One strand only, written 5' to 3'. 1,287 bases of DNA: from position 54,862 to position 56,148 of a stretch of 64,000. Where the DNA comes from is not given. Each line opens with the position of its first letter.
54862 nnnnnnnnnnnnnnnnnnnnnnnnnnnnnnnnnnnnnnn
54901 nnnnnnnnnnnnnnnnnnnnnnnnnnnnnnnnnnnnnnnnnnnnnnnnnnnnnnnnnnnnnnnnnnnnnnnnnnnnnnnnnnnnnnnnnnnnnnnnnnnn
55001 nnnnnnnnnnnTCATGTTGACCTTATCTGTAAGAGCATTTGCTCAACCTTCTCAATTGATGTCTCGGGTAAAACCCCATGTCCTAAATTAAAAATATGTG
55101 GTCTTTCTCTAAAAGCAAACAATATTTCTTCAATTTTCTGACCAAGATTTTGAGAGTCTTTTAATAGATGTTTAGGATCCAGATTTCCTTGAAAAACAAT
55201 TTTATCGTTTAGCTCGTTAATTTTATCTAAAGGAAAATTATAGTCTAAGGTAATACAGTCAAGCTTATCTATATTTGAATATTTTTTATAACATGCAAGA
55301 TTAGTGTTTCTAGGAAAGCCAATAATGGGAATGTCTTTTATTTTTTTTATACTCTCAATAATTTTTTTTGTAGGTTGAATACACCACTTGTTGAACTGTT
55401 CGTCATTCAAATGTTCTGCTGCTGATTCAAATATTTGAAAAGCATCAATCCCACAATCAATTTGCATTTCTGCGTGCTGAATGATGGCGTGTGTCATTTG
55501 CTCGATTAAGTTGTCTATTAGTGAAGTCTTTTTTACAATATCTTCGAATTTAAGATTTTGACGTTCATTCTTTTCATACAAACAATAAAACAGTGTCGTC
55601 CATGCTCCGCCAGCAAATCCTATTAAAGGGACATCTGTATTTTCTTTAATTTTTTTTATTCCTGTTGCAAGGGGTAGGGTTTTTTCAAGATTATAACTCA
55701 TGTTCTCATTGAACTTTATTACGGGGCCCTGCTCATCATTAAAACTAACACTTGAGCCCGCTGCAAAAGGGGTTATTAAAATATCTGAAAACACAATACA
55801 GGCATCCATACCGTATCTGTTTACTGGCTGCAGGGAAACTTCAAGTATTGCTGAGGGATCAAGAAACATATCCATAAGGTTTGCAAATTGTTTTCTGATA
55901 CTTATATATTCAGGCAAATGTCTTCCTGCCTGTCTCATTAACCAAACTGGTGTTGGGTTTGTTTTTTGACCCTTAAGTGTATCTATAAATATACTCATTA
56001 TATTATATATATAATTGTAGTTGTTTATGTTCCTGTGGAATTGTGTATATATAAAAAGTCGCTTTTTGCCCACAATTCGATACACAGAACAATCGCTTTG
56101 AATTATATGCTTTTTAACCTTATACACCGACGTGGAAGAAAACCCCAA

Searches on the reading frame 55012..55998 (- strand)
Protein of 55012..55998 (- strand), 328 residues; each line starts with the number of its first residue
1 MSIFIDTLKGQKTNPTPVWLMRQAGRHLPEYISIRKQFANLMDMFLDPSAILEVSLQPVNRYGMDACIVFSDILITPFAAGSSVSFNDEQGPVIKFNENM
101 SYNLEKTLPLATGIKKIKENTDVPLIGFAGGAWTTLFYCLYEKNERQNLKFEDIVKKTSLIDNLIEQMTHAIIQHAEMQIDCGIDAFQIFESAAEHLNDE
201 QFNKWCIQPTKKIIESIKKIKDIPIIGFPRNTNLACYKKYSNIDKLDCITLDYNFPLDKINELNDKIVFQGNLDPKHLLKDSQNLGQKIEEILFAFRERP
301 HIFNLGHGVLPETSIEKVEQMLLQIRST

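Call 10: find_related_loci(query=window:55012-55998:-, collection=genome_contigs, flank=6000)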
Query window:55012-55998:- (328 aa) in genome_contigs; peptide patterns used: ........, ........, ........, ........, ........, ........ (x = any residue, [..] = any of these).
182 stretches matched a pattern; 27 encode a relative of the query (tblastn E <= 1e-3); 24 distinct loci.
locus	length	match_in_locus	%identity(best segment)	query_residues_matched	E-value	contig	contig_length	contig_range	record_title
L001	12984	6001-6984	96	1-328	0e+0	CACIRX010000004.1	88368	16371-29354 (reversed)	uncultured Pelagibacteraceae bacterium isolate AG-914-B16 genome assembly, contig: AG-914-B16_NODE_4, whole genome shotg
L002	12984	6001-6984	96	1-328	0e+0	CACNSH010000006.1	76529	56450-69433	MAG: uncultured Pelagibacteraceae bacterium isolate AG-893-M03 genome assembly, contig: AG-893-M03_NODE_6, whole genome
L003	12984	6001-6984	96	1-328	0e+0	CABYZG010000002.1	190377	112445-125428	MAG: uncultured Pelagibacteraceae bacterium isolate AG-895-F07 genome assembly, contig: AG-895-F07_NODE_2, whole genome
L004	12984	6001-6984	94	1-328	0e+0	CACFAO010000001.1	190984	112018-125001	uncultured Pelagibacteraceae bacterium isolate AG-404-P01 genome assembly, contig: AG-404-P01_NODE_1, whole genome shotg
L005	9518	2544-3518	96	4-328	0e+0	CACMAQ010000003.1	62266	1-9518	MAG: uncultured Pelagibacteraceae bacterium isolate AG-918-D16 genome assembly, contig: AG-918-D16_NODE_3, whole genome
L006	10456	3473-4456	95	1-328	0e+0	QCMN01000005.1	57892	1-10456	Pelagibacteraceae bacterium AG-422-B15 Ga0172158_105, whole genome shotgun sequence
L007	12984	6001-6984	93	1-328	0e+0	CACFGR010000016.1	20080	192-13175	uncultured Pelagibacteraceae bacterium isolate AG-410-J15 genome assembly, contig: AG-410-J15_NODE_16, whole genome shot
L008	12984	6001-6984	95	1-328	0e+0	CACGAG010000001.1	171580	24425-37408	uncultured Pelagibacteraceae bacterium isolate AG-909-G09 genome assembly, contig: AG-909-G09_NODE_1, whole genome shotg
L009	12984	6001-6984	93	1-328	0e+0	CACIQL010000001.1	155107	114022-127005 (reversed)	uncultured Pelagibacteraceae bacterium isolate AG-439-D15 genome assembly, contig: AG-439-D15_NODE_1, whole genome shotg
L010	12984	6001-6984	95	1-328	0e+0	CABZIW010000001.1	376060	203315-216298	MAG: uncultured Pelagibacteraceae bacterium isolate AG-896-A02 genome assembly, contig: AG-896-A02_NODE_1, whole genome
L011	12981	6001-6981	91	1-327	0e+0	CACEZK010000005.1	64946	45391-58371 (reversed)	uncultured Pelagibacteraceae bacterium isolate AG-404-N21 genome assembly, contig: AG-404-N21_NODE_5, whole genome shotg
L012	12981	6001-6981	94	1-327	0e+0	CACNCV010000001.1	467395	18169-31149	MAG: uncultured Pelagibacteraceae bacterium isolate AG-892-M06 genome assembly, contig: AG-892-M06_NODE_1, whole genome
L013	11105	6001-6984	93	1-328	0e+0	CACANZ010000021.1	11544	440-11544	uncultured Pelagibacteraceae bacterium isolate AG-898-E04 genome assembly, contig: AG-898-E04_NODE_21, whole genome shot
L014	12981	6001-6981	94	1-327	0e+0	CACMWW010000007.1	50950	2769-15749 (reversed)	MAG: uncultured Pelagibacteraceae bacterium isolate AG-919-N17 genome assembly, contig: AG-919-N17_NODE_7, whole genome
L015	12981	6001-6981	90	1-327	0e+0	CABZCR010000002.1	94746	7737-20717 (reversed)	MAG: uncultured Pelagibacteraceae bacterium isolate AG-895-J17 genome assembly, contig: AG-895-J17_NODE_2, whole genome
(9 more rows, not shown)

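Call 11: search_protein_families(library=pfam, proteins=[window:55012-55998:-])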
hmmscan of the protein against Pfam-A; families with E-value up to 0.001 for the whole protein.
window:55012-55998:- (328 aa): 1 family
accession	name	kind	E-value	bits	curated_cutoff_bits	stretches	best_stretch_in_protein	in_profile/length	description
PF01208.23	URO-D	-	6.6e-76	256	23.9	1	4-322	6-340/346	Uroporphyrinogen decarboxylase (URO-D)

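Call 15: find_homologous_proteins(query=window:55012-55998:-, max_evalue=1e-30)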
Query window:55012-55998:- (328 aa): 6313 proteins with E <= 1e-30 among 8000 candidates; the best 120 are listed.
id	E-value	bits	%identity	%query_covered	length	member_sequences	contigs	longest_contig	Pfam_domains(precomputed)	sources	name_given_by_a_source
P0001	4.6e-207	705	95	100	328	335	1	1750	PF01208.24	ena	-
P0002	6.5e-197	671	89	100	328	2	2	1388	PF01208.24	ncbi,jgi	-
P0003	4.0e-192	655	87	100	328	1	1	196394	PF01208.24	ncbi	-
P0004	1.7e-191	653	88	100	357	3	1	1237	PF01208.24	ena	-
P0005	8.2e-191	651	91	100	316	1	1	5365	PF01208.24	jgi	jgi:uroporphyrinogen decarboxylase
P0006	7.2e-190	648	87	100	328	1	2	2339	PF01208.24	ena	-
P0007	1.4e-185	634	85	99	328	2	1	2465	PF01208.24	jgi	jgi:uroporphyrinogen decarboxylase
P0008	4.0e-184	629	83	100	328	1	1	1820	PF01208.24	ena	-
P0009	4.5e-184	629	84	100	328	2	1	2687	PF01208.24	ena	-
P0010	5.8e-184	629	84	100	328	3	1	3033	PF01208.24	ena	-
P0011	6.9e-181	619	83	100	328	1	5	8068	PF01208.24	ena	-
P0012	1.1e-180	618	81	100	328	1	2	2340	PF01208.24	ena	-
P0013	6.8e-180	615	83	100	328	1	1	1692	PF01208.24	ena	-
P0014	7.9e-180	615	82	100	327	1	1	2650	PF01208.24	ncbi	-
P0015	3.7e-179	613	82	100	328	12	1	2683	PF01208.24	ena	-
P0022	2.1e-172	591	80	100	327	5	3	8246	PF01208.24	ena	-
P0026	3.4e-124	432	59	100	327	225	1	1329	PF01208.24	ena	-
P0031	3.9e-122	426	57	100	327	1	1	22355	PF01208.24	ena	-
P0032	6.6e-122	425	58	100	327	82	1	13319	PF01208.24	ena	-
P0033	2.6e-116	406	56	100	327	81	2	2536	PF01208.24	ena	-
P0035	3.4e-114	399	55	100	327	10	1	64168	PF01208.24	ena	-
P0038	6.5e-108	379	55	99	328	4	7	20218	PF01208.24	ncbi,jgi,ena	-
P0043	1.2e-106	375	52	99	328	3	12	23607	PF01208.24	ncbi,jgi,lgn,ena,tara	tara:strand:- start:2679 stop:3665 length:987 start_codon:yes stop_codon:yes gene_type:complete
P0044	1.7e-106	374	50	100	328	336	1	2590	PF01208.24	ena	-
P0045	4.2e-106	373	52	100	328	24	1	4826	PF01208.24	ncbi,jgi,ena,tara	tara:strand:+ start:25 stop:1011 length:987 start_codon:yes stop_codon:yes gene_type:complete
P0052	9.5e-104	365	52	100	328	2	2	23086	PF01208.24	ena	-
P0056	4.2e-103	363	50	100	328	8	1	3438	PF01208.24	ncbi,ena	-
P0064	5.2e-99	350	51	99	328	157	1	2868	PF01208.24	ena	-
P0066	4.0e-97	343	50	99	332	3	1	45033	PF01208.24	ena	-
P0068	9.4e-96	339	50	99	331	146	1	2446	PF01208.24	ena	-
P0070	6.9e-93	329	49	100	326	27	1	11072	PF01208.24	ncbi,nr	ncbi:hypothetical protein OA527_05660 [Pelagibacteraceae bacterium]|nr:hypothetical protein [Pelagib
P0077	8.4e-92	326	49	100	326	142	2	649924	PF01208.24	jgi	jgi:uroporphyrinogen decarboxylase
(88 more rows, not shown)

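Call 16: find_encoding_contigs(protein=P0031, flank=5000, max_places=2)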
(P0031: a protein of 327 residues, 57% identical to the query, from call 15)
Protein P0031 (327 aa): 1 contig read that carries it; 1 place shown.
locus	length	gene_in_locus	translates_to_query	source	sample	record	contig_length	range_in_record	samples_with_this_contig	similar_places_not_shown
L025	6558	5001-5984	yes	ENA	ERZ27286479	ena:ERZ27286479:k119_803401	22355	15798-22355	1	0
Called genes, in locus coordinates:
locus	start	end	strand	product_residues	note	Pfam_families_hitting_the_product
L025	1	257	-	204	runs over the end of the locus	PF04280:Tim44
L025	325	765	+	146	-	PF04186:FxsA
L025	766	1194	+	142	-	PF02556:SecB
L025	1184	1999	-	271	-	PF00293:NUDIX (weak)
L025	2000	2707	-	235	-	PF01612:DNA_pol_A_exo1 (faint), PF00929:RNase_T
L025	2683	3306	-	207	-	PF01121:CoaE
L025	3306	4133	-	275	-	PF08501:Shikimate_dh_N, PF01488:Shikimate_DH (weak), PF18317:SDH_C (weak)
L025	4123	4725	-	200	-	PF02545:Maf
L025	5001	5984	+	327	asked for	PF01208:URO-D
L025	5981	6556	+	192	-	?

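Call 17: find_encoding_contigs(protein=P0035, flank=5000, max_places=2)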
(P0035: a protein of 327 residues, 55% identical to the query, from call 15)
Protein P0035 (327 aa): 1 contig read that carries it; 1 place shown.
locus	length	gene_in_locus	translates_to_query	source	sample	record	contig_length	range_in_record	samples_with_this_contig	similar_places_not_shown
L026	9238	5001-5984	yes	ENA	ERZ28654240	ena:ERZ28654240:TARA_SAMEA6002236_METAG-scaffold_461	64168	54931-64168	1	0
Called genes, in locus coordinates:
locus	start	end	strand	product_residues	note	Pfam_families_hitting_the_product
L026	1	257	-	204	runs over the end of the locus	PF04280:Tim44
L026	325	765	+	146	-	PF04186:FxsA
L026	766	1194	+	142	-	PF02556:SecB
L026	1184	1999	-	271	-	PF00293:NUDIX (weak)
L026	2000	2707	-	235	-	PF01612:DNA_pol_A_exo1 (faint), PF00929:RNase_T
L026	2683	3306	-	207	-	PF01121:CoaE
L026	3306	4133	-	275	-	PF08501:Shikimate_dh_N, PF01488:Shikimate_DH (weak), PF18317:SDH_C (weak)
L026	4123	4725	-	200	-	PF02545:Maf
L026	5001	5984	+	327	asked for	PF01208:URO-D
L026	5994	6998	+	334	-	PF00762:Ferrochelatase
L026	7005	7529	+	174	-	PF12641:Flavodoxin_3, PF12724:Flavodoxin_5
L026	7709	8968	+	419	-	PF07498:Rho_N, PF07497:Rho_RNA_bind, PF00006:ATP-synt_ab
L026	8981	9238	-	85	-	?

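Call 18: find_encoding_contigs(protein=P0077, flank=5000, max_places=2)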
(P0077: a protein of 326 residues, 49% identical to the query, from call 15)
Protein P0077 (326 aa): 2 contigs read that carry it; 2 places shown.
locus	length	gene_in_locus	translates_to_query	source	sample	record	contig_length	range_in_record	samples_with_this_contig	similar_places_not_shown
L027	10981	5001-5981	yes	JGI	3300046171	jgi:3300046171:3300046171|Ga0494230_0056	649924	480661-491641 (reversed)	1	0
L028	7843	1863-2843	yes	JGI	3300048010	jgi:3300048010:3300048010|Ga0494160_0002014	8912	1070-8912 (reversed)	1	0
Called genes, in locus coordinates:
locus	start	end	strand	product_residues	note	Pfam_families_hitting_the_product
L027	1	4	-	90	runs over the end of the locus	PF04280:Tim44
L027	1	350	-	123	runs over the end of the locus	PF04280:Tim44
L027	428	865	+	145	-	PF04186:FxsA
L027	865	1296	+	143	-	PF02556:SecB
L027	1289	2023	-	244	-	PF00293:NUDIX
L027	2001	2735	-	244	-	PF00929:RNase_T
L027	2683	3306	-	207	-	PF01121:CoaE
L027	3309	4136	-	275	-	PF08501:Shikimate_dh_N, PF01488:Shikimate_DH, PF18317:SDH_C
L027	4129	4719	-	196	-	PF02545:Maf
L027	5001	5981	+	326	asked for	PF01208:URO-D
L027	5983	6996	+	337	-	PF00762:Ferrochelatase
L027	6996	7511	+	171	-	PF12641:Flavodoxin_3 (weak), PF12724:Flavodoxin_5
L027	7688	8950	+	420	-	PF07498:Rho_N, PF07497:Rho_RNA_bind, PF00006:ATP-synt_ab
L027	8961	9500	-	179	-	PF00156:Pribosyltran, PF24390:PRTase-CE (weak)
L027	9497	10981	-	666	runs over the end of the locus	PF03190:Thioredox_DsbH, PF13899:Thioredoxin_7, PF07470:Glyco_hydro_88 (faint), PF03663:Glyco_hydro_76 (faint)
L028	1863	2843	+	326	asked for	PF01208:URO-D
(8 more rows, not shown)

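Call 19: find_encoding_contigs(protein=P0043, flank=5000, max_places=3)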
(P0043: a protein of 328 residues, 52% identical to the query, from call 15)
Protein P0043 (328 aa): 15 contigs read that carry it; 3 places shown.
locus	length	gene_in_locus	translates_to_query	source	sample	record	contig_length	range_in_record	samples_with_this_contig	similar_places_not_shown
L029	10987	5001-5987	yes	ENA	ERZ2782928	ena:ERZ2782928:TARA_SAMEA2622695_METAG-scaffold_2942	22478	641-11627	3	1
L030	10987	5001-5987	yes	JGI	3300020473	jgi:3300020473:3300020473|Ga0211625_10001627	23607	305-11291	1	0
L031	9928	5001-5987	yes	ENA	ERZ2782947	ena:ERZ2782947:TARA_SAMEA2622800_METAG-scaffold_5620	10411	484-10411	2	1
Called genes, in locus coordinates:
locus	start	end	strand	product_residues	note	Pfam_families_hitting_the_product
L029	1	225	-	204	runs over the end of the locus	PF04280:Tim44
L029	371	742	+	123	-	PF04186:FxsA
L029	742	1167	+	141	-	PF02556:SecB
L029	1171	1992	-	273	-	PF00293:NUDIX (faint)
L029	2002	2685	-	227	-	PF00929:RNase_T, PF13482:RNase_H_2 (faint)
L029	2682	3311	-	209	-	PF01121:CoaE, PF13238:AAA_18 (faint)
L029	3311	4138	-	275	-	PF08501:Shikimate_dh_N, PF01488:Shikimate_DH, PF18317:SDH_C (weak)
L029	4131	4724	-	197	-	PF02545:Maf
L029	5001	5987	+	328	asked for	PF01208:URO-D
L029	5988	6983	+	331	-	PF00762:Ferrochelatase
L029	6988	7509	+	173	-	PF12641:Flavodoxin_3, PF12724:Flavodoxin_5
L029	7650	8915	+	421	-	PF07498:Rho_N, PF07497:Rho_RNA_bind, PF00006:ATP-synt_ab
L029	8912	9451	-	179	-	PF00156:Pribosyltran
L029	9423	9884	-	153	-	PF01035:DNA_binding_1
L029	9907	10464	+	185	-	PF00881:Nitroreductase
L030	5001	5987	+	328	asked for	PF01208:URO-D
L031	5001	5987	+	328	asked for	PF01208:URO-D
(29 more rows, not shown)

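Call 34: find_encoding_contigs(protein=P0022, flank=2500, max_places=1)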
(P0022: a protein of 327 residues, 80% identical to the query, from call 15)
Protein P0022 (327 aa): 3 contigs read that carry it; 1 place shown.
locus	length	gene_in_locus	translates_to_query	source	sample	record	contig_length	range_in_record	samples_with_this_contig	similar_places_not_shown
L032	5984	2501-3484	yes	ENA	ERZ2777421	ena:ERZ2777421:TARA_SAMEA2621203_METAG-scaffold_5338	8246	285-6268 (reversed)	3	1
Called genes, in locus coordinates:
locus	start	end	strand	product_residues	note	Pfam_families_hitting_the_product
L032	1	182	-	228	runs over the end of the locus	PF00929:RNase_T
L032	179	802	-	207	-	PF01121:CoaE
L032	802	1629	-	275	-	PF08501:Shikimate_dh_N, PF01488:Shikimate_DH, PF18317:SDH_C (weak)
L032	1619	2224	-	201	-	PF02545:Maf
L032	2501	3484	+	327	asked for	PF01208:URO-D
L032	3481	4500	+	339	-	PF00762:Ferrochelatase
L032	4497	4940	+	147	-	PF03653:UPF0093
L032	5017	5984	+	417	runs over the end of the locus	?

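Call 35: find_encoding_contigs(protein=P0038, flank=2500, max_places=1)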
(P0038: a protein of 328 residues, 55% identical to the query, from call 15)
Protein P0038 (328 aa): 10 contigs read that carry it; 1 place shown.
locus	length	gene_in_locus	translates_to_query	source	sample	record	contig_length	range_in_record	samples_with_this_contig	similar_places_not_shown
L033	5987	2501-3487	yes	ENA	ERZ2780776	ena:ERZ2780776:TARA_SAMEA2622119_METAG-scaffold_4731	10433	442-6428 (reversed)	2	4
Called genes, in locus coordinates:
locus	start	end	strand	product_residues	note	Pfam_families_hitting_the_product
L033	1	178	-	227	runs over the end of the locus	PF00929:RNase_T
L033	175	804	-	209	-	PF01121:CoaE, PF13238:AAA_18 (weak)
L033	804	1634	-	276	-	PF08501:Shikimate_dh_N, PF01488:Shikimate_DH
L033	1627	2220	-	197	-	PF02545:Maf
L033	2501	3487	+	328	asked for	PF01208:URO-D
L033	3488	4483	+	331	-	PF00762:Ferrochelatase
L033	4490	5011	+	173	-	PF12641:Flavodoxin_3, PF12724:Flavodoxin_5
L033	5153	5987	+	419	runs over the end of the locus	PF07498:Rho_N, PF07497:Rho_RNA_bind, PF00006:ATP-synt_ab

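Call 36: find_encoding_contigs(protein=P0066, flank=2500, max_places=1)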
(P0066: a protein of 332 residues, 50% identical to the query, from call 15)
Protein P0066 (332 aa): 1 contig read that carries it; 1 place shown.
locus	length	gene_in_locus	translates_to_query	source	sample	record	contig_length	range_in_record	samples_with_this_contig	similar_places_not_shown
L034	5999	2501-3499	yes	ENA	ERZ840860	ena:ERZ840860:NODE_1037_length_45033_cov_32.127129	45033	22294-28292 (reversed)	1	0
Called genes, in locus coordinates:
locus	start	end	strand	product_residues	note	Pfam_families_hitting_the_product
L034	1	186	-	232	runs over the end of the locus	PF00929:RNase_T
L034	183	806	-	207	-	PF01121:CoaE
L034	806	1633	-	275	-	PF08501:Shikimate_dh_N, PF01488:Shikimate_DH (weak), PF18317:SDH_C (weak)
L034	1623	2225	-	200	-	PF02545:Maf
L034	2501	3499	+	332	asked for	PF01208:URO-D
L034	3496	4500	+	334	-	PF00762:Ferrochelatase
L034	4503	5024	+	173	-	PF12724:Flavodoxin_5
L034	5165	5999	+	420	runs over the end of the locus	PF07498:Rho_N, PF07497:Rho_RNA_bind, PF00006:ATP-synt_ab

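Call 37: find_encoding_contigs(protein=P0070, flank=2500, max_places=1)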
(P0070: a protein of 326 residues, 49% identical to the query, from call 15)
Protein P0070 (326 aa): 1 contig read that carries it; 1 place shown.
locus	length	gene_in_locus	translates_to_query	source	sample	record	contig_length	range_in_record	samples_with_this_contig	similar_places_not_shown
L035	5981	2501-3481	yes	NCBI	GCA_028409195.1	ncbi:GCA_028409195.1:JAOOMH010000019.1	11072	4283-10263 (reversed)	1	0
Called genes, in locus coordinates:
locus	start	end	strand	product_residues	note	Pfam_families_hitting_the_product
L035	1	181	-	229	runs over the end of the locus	PF00929:RNase_T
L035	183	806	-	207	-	PF01121:CoaE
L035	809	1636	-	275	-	PF08501:Shikimate_dh_N, PF01488:Shikimate_DH, PF18317:SDH_C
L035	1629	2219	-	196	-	PF02545:Maf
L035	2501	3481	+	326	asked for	PF01208:URO-D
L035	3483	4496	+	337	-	PF00762:Ferrochelatase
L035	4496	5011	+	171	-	PF12641:Flavodoxin_3 (weak), PF12724:Flavodoxin_5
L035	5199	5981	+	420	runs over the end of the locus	PF07498:Rho_N, PF07497:Rho_RNA_bind, PF00006:ATP-synt_ab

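Call 38: find_encoding_contigs(protein=P0052, flank=2500, max_places=1)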
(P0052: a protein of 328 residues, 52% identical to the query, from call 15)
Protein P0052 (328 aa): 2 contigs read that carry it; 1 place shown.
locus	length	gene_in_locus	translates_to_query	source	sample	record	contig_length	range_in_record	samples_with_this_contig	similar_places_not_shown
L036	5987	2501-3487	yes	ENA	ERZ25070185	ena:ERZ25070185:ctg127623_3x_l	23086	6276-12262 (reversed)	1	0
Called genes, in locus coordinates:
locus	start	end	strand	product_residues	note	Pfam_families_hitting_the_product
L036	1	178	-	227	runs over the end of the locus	PF00929:RNase_T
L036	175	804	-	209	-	PF01121:CoaE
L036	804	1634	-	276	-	PF08501:Shikimate_dh_N, PF01488:Shikimate_DH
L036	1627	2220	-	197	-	PF02545:Maf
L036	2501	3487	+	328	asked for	PF01208:URO-D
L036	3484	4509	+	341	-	PF00762:Ferrochelatase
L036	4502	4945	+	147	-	PF03653:UPF0093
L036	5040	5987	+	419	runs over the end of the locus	PF07498:Rho_N, PF07497:Rho_RNA_bind, PF00006:ATP-synt_ab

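Call 47: list_cluster_members(proteins=[P0077, P0044, P0064, P0068, P0026, P0032, P0033, P0043, P0045, P0056])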
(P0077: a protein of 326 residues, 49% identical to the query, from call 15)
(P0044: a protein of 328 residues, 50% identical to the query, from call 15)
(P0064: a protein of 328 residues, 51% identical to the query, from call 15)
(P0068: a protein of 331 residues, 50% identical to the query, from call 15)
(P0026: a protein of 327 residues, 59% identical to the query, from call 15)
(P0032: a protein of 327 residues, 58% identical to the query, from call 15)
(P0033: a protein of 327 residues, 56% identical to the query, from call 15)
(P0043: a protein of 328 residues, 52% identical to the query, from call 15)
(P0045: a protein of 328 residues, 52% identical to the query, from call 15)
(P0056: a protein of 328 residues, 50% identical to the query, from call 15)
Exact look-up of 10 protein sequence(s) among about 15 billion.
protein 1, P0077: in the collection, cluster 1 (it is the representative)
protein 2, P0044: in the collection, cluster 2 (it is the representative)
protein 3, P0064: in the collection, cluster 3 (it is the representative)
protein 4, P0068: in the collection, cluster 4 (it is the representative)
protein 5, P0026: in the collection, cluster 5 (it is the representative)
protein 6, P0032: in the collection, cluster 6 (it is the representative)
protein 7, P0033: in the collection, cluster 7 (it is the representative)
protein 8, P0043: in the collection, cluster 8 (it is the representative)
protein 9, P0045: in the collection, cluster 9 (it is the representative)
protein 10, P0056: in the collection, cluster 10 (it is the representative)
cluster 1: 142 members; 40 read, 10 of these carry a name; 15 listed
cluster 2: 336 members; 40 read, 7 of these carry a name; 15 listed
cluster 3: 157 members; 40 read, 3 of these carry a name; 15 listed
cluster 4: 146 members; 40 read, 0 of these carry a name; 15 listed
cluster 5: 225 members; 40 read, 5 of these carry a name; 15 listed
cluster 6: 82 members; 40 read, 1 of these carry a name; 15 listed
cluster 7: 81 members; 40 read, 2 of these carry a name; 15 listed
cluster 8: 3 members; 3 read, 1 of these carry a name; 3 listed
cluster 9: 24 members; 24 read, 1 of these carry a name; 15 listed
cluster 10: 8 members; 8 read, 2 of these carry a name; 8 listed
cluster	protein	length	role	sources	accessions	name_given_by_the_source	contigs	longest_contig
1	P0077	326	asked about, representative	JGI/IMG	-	uroporphyrinogen decarboxylase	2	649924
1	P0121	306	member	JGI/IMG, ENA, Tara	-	strand:+ start:54 stop:974 length:921 start_codon:yes stop_codon:yes gene_type:complete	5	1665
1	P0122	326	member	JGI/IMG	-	uroporphyrinogen decarboxylase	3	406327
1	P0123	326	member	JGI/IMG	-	uroporphyrinogen decarboxylase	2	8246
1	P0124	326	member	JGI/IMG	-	uroporphyrinogen decarboxylase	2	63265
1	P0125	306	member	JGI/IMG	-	uroporphyrinogen decarboxylase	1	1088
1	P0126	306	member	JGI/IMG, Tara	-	uroporphyrinogen decarboxylase | strand:- start:112 stop:1032 length:921 start_codon:yes stop_codon:yes gene_type:complete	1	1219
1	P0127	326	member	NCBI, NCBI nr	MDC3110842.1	hypothetical protein OA413_01350 [Pelagibacteraceae bacterium] | hypothetical protein [Pelagibacteraceae bacterium]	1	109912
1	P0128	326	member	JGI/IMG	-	uroporphyrinogen decarboxylase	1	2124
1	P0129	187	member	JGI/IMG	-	uroporphyrinogen decarboxylase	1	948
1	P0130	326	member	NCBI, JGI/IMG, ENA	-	-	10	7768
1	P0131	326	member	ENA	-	-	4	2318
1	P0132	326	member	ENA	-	-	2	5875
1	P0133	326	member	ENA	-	-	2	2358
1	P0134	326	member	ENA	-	-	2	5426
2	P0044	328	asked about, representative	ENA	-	-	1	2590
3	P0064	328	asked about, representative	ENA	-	-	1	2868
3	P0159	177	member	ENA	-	-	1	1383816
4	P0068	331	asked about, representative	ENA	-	-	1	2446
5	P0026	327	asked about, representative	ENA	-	-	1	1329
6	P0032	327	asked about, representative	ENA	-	-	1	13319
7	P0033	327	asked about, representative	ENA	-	-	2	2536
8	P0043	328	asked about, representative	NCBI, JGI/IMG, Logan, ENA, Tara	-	strand:- start:2679 stop:3665 length:987 start_codon:yes stop_codon:yes gene_type:complete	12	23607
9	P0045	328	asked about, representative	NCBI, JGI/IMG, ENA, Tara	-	strand:+ start:25 stop:1011 length:987 start_codon:yes stop_codon:yes gene_type:complete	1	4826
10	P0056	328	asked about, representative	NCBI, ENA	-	-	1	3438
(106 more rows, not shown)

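Call 49: find_encoding_contigs(protein=P0159, flank=10000, max_places=1)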
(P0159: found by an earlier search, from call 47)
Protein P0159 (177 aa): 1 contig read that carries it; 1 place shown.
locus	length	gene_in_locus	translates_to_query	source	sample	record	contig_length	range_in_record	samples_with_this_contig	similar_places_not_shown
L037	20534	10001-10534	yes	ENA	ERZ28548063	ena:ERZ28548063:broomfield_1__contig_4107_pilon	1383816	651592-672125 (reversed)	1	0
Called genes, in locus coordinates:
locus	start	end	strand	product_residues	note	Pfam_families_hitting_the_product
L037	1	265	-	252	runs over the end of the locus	PF00977:His_biosynth, PF03060:NMO (faint), PF05690:ThiG (faint)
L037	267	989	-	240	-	PF00977:His_biosynth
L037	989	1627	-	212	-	PF00117:GATase, PF01174:SNO (faint)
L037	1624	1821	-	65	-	-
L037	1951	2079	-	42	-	-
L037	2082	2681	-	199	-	PF00475:IGPD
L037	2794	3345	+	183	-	PF00227:Proteasome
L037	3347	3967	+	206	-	PF07728:AAA_5 (weak)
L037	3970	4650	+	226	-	PF00004:AAA (weak), PF07724:AAA_2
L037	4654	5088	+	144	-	PF13279:4HBT_2, PF03061:4HBT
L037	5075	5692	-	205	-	PF04280:Tim44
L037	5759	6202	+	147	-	PF04186:FxsA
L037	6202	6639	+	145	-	PF02556:SecB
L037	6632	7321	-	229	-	PF00929:RNase_T, PF01612:DNA_pol_A_exo1 (faint)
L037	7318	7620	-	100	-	PF01121:CoaE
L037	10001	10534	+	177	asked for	PF01208:URO-D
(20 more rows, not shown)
